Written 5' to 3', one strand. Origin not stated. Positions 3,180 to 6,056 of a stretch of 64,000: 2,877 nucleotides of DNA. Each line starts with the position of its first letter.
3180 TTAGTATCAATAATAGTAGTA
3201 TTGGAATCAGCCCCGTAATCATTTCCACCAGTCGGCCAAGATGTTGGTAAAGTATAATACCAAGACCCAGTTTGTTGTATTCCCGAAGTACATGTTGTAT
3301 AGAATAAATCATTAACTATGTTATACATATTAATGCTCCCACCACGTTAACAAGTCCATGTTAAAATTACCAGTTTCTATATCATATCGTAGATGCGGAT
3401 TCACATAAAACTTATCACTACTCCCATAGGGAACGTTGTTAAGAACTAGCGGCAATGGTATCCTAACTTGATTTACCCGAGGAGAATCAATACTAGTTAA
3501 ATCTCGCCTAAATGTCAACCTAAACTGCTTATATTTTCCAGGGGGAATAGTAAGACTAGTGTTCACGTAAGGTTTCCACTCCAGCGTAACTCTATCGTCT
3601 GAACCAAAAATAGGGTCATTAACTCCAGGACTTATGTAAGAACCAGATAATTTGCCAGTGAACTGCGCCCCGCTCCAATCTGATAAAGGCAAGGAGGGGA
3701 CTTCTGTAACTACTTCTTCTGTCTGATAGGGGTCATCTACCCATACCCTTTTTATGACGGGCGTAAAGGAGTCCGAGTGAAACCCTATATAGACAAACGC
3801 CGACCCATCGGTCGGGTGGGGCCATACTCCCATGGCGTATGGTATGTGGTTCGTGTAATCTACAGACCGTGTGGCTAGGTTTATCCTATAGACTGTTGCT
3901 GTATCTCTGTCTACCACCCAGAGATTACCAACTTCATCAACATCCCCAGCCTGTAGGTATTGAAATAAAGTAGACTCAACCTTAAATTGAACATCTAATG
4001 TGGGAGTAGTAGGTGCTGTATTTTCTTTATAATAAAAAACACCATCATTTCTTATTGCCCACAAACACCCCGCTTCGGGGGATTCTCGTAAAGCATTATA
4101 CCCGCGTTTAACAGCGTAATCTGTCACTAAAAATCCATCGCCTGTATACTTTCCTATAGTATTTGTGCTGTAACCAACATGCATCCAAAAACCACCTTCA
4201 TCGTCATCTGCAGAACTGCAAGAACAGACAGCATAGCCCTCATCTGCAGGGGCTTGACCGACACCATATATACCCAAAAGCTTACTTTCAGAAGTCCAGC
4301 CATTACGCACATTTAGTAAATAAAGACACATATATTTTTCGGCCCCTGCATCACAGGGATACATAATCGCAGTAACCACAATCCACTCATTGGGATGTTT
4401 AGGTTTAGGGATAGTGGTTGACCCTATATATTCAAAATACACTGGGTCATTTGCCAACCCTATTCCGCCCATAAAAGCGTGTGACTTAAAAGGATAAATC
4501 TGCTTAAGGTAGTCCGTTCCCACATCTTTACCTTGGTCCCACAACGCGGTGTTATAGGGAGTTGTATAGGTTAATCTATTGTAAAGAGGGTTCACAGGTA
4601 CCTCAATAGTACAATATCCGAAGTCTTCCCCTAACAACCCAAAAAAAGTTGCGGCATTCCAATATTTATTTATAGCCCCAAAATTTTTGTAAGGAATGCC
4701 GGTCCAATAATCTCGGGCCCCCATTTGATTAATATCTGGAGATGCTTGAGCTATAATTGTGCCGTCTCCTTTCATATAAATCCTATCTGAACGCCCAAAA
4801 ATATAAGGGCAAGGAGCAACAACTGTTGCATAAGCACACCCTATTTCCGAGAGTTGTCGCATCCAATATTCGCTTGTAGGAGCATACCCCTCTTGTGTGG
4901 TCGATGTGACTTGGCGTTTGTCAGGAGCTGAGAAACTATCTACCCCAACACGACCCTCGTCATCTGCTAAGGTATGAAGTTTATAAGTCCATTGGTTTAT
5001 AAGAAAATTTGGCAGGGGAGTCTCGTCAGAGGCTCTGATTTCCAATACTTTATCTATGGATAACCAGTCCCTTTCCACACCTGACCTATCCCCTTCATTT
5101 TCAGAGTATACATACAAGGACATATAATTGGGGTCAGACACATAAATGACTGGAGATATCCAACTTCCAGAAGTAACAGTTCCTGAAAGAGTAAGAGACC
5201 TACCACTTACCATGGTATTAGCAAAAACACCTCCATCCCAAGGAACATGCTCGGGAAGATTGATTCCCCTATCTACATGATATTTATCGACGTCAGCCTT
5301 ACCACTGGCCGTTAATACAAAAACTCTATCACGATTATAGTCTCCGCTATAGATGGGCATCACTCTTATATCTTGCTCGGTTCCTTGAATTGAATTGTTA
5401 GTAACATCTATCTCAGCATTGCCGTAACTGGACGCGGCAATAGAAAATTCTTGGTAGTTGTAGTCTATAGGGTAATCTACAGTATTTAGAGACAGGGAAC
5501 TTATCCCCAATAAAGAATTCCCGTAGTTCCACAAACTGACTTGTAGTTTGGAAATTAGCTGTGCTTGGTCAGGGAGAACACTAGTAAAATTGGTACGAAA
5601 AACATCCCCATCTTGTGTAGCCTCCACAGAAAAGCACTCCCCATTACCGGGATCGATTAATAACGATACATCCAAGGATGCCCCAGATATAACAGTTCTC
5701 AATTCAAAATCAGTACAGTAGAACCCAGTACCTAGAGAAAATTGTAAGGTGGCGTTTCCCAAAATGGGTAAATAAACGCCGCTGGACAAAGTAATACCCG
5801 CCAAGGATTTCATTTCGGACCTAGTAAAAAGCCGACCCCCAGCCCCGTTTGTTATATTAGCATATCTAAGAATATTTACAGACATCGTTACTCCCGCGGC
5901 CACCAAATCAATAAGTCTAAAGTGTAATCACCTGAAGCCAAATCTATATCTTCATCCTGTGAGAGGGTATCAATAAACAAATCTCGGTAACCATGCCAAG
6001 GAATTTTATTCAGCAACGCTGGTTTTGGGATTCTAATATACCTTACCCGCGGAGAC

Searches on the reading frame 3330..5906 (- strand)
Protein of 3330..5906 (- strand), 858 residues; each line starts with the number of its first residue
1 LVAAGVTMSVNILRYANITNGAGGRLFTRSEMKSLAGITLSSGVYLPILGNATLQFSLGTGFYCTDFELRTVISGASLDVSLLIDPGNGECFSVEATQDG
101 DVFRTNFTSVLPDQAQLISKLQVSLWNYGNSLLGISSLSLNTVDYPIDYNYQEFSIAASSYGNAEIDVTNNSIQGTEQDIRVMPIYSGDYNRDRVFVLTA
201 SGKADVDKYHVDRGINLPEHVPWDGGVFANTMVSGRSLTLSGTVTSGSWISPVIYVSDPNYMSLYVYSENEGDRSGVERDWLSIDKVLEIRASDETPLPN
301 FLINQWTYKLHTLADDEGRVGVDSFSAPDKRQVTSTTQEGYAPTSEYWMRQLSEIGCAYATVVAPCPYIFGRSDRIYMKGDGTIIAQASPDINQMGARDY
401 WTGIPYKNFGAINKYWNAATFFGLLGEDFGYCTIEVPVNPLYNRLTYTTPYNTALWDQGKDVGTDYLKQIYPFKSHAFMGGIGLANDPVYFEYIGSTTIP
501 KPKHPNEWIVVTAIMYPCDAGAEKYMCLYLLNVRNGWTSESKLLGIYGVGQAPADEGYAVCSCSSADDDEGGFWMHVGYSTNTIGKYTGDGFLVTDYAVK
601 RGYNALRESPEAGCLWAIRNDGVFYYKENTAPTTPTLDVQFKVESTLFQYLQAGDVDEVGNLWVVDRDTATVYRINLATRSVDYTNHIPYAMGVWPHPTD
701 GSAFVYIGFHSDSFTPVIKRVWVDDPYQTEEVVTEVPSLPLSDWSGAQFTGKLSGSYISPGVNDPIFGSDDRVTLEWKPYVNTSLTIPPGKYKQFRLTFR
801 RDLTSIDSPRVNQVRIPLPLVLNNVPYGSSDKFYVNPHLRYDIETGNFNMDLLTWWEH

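Call 19: search_protein_families(library=pfam, proteins=[window:3330-5906:-], max_evalue=0.1)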
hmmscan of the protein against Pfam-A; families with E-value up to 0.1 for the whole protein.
window:3330-5906:- (858 aa): 1 family
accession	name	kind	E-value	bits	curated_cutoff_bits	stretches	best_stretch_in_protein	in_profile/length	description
PF21959.2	DUF6923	-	0.056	13.6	27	0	617-685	93-167/234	Repeat of unknown function (DUF6923)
